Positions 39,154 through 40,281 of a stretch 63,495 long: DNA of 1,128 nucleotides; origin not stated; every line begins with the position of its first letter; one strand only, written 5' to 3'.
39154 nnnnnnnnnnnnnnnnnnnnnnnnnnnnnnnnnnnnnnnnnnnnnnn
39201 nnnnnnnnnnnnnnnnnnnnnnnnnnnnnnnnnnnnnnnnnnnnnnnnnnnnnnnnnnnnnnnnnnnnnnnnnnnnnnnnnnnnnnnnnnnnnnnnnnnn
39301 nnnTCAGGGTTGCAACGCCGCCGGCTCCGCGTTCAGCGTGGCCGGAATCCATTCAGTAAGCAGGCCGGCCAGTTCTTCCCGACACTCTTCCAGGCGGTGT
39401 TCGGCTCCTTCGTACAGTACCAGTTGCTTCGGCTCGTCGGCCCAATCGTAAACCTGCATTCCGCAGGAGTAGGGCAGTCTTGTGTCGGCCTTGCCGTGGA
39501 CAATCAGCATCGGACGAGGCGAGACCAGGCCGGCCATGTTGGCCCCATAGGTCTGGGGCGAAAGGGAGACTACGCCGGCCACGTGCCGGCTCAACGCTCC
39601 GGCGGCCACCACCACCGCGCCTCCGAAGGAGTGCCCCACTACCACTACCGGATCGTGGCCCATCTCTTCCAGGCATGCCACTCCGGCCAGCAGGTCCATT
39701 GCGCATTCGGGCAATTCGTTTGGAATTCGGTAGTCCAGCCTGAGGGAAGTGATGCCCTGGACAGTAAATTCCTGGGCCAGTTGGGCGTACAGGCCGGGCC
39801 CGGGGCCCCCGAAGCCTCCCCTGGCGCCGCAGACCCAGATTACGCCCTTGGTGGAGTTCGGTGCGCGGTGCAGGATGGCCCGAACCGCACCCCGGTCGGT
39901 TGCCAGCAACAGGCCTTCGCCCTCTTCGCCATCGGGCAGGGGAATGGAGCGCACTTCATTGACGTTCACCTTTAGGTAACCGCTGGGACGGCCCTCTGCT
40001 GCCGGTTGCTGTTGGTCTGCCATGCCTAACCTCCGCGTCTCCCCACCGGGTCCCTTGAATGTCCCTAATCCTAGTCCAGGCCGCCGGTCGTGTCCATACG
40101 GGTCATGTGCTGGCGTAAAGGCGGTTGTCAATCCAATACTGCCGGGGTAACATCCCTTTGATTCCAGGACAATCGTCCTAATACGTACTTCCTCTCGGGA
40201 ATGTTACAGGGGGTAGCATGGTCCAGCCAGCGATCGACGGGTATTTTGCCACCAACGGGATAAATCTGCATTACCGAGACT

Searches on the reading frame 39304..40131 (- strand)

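Call 33: search_protein_families(library=pfam, proteins=[window:39304-40131:-], max_evalue=0.0001)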
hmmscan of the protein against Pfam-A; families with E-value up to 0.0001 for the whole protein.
window:39304-40131:- (275 aa): 4 families
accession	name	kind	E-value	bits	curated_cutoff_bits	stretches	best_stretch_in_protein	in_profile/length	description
PF12146.15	Hydrolase_4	-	2.7e-10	40.4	27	0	155-197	71-114/239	Serine aminopeptidase, S33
PF00561.26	Abhydrolase_1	-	1.7e-05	25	25.8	1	154-192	63-102/245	alpha/beta hydrolase fold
PF12697.13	Abhydrolase_6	-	1.9e-05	25.9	26.3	1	145-242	52-133/217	Alpha/beta hydrolase family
PF00326.27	Peptidase_S9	-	4e-05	23.7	22.6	0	197-248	139-190/213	Prolyl oligopeptidase family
